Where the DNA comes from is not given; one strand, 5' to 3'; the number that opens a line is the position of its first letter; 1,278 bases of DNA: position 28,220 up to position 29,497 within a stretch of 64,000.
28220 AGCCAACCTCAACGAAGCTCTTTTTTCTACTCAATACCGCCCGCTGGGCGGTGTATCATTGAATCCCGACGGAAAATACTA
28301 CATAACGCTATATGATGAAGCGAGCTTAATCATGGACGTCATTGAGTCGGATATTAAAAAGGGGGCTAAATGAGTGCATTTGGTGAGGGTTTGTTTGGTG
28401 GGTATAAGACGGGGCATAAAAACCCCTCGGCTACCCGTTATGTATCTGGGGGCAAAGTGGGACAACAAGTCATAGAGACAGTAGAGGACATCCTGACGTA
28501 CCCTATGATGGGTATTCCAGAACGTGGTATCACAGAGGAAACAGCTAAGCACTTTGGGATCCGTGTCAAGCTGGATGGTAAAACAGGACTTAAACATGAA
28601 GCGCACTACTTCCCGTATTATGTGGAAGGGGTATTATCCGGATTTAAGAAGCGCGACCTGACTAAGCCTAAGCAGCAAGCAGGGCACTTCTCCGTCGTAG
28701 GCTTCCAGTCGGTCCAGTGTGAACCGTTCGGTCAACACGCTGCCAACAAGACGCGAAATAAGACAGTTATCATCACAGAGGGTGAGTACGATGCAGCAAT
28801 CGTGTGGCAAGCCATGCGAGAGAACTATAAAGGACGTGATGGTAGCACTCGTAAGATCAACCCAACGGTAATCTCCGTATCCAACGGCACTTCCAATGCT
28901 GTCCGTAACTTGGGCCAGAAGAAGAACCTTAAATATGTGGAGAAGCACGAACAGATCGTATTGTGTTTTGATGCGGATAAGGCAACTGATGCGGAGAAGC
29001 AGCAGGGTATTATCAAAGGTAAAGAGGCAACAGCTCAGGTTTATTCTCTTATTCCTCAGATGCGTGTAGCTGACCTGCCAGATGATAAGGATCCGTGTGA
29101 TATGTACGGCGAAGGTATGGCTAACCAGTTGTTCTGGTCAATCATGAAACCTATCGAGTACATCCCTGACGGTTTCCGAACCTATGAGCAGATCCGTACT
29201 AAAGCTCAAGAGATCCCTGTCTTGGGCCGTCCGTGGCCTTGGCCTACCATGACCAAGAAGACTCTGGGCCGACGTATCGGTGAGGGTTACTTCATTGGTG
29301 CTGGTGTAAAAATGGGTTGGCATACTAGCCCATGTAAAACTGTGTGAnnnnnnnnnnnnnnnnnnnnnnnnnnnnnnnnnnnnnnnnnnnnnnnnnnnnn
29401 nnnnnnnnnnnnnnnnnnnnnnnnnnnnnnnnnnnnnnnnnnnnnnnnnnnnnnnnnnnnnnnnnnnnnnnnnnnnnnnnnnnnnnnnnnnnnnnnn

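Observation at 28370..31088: Group I intron with an HNH homing endonuclease splits the primase-helicase gene inside the Walker A (P-loop) codons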

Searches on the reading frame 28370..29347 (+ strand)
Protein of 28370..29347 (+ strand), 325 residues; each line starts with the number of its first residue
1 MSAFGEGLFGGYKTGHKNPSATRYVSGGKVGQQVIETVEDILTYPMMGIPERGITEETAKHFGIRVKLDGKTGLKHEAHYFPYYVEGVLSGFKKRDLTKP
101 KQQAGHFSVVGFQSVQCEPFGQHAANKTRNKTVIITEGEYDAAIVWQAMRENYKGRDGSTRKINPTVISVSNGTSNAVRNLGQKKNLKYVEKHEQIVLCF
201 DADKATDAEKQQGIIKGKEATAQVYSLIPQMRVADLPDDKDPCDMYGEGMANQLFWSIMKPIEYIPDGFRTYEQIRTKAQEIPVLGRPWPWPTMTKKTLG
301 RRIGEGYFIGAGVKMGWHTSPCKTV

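Call 5: search_protein_families(library=pfam, proteins=[window:28370-29347:+], max_evalue=0.01)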
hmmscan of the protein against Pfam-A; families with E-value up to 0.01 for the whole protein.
window:28370-29347:+ (325 aa): 1 family
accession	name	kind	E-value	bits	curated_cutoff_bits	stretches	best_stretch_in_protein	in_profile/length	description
PF13155.12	Toprim_2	-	0.00011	22.9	22.1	1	134-244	1-86/88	Toprim-like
